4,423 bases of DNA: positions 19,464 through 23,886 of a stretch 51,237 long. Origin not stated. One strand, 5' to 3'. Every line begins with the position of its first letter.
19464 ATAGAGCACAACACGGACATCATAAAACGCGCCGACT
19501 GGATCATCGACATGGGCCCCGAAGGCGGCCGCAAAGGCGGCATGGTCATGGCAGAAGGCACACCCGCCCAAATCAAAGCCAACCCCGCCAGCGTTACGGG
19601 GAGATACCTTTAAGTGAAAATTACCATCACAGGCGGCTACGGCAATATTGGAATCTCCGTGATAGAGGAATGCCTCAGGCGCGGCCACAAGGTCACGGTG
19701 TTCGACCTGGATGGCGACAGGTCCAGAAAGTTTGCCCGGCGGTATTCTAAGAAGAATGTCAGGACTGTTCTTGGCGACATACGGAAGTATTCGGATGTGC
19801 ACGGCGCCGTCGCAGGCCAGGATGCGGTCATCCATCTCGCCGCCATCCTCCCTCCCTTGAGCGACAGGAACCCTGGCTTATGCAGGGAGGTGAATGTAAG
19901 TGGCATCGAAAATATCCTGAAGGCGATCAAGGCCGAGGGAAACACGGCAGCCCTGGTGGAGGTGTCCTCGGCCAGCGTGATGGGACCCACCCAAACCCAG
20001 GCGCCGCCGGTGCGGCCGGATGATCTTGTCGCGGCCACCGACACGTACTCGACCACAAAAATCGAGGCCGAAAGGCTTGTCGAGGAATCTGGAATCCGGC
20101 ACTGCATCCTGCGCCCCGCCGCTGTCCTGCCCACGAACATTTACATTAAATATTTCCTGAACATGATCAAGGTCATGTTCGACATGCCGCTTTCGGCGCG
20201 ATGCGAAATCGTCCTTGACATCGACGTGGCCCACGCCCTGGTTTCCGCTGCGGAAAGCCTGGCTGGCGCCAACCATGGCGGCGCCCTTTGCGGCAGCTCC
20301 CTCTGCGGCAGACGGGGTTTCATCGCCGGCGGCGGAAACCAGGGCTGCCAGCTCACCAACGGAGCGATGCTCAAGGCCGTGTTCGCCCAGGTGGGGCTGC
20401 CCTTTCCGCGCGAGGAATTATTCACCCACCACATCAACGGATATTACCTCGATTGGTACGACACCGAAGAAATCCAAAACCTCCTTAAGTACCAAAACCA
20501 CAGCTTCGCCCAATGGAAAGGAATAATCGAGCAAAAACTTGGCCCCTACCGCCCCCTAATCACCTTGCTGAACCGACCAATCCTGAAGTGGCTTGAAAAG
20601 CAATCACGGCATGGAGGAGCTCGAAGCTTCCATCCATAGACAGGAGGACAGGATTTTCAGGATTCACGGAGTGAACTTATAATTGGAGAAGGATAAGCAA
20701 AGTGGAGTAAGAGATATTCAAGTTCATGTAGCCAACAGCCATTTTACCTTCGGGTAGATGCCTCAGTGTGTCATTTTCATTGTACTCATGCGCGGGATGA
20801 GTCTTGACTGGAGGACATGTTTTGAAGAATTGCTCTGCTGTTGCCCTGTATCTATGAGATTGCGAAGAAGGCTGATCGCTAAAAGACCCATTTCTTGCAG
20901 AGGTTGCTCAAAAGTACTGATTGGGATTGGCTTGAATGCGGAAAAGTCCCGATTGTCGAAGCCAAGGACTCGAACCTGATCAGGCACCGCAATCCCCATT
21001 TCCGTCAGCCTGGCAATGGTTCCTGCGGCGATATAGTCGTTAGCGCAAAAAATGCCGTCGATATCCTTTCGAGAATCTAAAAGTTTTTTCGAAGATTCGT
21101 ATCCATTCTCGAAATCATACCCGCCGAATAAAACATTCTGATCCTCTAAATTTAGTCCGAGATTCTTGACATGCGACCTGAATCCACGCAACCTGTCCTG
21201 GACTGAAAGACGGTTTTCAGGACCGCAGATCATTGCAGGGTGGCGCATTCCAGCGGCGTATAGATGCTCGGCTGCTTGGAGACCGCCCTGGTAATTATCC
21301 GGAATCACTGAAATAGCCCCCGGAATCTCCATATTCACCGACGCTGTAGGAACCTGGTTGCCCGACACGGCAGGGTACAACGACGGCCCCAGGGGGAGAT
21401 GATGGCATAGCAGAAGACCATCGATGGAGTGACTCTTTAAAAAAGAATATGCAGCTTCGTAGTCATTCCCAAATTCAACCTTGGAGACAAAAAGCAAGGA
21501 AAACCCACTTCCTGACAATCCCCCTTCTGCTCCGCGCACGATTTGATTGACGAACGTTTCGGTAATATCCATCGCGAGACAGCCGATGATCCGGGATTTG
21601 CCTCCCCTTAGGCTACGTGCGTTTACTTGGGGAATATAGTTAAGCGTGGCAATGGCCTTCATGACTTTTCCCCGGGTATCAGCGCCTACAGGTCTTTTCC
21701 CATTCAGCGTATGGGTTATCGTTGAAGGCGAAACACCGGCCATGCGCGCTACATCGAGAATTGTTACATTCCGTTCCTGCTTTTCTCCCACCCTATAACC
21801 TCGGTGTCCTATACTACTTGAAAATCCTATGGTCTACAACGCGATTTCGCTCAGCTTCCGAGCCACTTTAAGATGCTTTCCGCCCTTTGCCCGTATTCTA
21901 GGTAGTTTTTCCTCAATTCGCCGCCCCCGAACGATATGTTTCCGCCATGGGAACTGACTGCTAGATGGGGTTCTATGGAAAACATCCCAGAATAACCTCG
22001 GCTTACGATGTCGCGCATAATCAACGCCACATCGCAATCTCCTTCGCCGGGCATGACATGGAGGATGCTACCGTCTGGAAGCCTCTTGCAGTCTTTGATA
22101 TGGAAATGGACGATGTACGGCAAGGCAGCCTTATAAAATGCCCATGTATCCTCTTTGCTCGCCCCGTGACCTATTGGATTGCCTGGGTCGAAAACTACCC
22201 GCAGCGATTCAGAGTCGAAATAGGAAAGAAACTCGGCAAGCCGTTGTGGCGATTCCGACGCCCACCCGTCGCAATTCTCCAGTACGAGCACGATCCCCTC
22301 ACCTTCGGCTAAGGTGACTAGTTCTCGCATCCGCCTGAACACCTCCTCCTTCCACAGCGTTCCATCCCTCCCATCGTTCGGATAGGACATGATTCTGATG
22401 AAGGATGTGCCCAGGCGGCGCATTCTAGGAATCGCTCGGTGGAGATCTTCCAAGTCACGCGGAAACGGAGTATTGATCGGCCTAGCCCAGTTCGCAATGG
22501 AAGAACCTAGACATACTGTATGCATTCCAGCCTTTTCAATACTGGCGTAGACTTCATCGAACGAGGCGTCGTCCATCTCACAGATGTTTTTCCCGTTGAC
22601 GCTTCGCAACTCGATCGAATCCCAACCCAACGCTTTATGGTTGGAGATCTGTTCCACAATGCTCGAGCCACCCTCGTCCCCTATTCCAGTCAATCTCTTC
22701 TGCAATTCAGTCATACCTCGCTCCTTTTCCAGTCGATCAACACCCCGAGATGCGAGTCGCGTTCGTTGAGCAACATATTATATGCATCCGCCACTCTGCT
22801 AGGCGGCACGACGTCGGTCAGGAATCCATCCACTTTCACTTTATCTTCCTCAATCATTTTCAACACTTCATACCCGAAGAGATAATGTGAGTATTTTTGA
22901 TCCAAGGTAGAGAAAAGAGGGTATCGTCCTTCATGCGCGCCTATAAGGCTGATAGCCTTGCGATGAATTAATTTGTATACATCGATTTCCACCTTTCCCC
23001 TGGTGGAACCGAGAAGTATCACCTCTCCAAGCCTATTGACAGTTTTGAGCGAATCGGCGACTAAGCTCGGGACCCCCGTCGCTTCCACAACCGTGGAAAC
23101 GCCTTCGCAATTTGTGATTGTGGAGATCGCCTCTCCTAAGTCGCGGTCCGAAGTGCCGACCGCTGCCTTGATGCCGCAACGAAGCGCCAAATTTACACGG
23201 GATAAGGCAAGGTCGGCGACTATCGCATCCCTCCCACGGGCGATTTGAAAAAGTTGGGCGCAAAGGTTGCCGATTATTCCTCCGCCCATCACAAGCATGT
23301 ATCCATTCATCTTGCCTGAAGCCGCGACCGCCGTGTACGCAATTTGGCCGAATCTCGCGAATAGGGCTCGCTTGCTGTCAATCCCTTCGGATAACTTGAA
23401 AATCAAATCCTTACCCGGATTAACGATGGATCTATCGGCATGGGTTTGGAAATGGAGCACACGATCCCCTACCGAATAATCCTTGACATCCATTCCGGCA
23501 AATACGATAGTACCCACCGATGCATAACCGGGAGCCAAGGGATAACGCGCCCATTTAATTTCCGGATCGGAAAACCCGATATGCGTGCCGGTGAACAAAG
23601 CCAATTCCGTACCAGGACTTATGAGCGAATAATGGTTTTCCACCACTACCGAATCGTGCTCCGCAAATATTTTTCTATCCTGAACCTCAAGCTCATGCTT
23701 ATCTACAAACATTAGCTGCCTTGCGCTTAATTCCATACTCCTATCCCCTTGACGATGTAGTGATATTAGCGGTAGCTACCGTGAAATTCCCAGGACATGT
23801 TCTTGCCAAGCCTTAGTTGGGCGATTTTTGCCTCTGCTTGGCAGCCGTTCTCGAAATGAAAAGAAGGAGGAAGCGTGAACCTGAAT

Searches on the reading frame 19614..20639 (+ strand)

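Call 15: search_protein_families(library=pfam, proteins=[window:19614-20639:+], max_evalue=0.001)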
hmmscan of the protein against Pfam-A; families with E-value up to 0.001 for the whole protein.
window:19614-20639:+ (341 aa): 11 families
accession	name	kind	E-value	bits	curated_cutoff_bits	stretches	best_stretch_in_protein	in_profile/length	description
PF01073.25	3Beta_HSD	-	6.1e-20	71.8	22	1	5-172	2-182/280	3-beta hydroxysteroid dehydrogenase/isomerase family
PF01370.27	Epimerase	-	1.8e-19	70.6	20.9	1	3-171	1-172/240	NAD dependent epimerase/dehydratase family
PF13460.12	NAD_binding_10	-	1.5e-15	57.9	27.2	1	7-171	1-146/184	NAD(P)H-binding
PF16363.11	GDP_Man_Dehyd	-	4.3e-13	49.9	27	1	5-157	2-165/332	GDP-mannose 4,6 dehydratase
PF04321.23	RmlD_sub_bind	-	2e-11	44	27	1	1-188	1-163/287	RmlD substrate binding domain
PF07993.18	NAD_binding_4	-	7.4e-10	38.8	20.1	1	61-172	81-208/258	Male sterility protein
PF02719.21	Polysacc_synt_2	-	1e-09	38.5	20.2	1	3-127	1-136/293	Polysaccharide biosynthesis protein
PF05368.20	NmrA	-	8.5e-06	26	27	1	2-173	4-155/298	NmrA-like family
PF03435.24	Sacchrp_dh_NADP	-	5.7e-05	23.9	25.1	1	8-76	5-76/129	Saccharopine dehydrogenase NADP binding domain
PF03807.23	F420_oxidored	-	0.00073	20.5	21.6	0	2-49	1-49/94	NADP oxidoreductase coenzyme F420-dependent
PF02254.24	TrkA_N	-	0.00089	20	23.8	0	8-58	5-51/116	TrkA-N domain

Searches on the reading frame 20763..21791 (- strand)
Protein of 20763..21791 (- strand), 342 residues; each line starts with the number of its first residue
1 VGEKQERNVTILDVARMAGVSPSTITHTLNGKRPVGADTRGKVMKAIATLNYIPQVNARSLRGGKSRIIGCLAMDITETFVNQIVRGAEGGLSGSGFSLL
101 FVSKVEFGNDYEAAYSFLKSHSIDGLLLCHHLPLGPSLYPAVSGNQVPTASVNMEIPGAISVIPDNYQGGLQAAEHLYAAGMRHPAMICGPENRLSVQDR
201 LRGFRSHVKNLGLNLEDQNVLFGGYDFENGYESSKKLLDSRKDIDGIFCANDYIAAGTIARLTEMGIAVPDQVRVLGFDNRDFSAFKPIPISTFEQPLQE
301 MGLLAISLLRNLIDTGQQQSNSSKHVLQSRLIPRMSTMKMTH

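Call 15: search_protein_families(library=pfam, proteins=[window:20763-21791:-], max_evalue=0.001)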
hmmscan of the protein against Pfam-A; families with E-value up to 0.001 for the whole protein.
window:20763-21791:- (342 aa): 6 families
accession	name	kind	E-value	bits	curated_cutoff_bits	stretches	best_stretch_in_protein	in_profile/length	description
PF13377.12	Peripla_BP_3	-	1.1e-29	104.1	26.5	1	174-337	1-167/167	Periplasmic binding protein-like domain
PF00532.27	Peripla_BP_1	-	2.2e-23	83.5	22.2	1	69-323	4-271/281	Periplasmic binding proteins and sugar binding domain of LacI family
PF00356.27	LacI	-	4.5e-15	55.6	27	1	10-55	1-46/46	Bacterial regulatory proteins, lacI family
PF13407.12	Peripla_BP_4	-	1e-07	32.2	35.1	1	156-282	93-220/258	Periplasmic binding protein domain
PF01381.28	HTH_3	-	0.00025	21.4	23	1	5-38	6-39/55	Helix-turn-helix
PF13560.12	HTH_31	-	0.00044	20.9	27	1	5-37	11-44/64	Helix-turn-helix domain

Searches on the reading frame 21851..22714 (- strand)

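Call 15: search_protein_families(library=pfam, proteins=[window:21851-22714:-], max_evalue=0.001)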
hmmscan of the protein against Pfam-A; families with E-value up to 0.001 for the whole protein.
window:21851-22714:- (287 aa): 1 family
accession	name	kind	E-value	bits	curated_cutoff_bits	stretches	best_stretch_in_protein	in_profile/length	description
PF01261.30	AP_endonuc_2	-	4.7e-31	108.8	31.1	1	27-250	5-230/249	Xylose isomerase-like TIM barrel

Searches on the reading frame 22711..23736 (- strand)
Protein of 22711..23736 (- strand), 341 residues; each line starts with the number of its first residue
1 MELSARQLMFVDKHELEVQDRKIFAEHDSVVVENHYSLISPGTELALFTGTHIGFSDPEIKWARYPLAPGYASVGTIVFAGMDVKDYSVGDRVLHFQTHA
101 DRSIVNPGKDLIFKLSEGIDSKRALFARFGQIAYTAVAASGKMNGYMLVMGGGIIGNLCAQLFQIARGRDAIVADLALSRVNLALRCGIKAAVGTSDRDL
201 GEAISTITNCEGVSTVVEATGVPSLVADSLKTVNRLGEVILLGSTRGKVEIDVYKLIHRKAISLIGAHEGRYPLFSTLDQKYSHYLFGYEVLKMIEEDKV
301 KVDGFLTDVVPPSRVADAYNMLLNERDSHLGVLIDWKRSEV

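Call 15: search_protein_families(library=pfam, proteins=[window:22711-23736:-], max_evalue=0.001)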
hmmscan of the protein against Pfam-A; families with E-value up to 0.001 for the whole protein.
window:22711-23736:- (341 aa): 3 families
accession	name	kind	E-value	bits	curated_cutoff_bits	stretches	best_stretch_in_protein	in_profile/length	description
PF00107.32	ADH_zinc_N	-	8e-13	48.9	31.8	1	155-272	2-117/129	Zinc-binding dehydrogenase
PF16912.11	Glu_dehyd_C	-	2.4e-08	34.2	34.9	1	147-320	34-199/211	Glucose dehydrogenase C-terminus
PF08240.17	ADH_N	-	0.00018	22.1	23.5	1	43-94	17-61/104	Alcohol dehydrogenase GroES-like domain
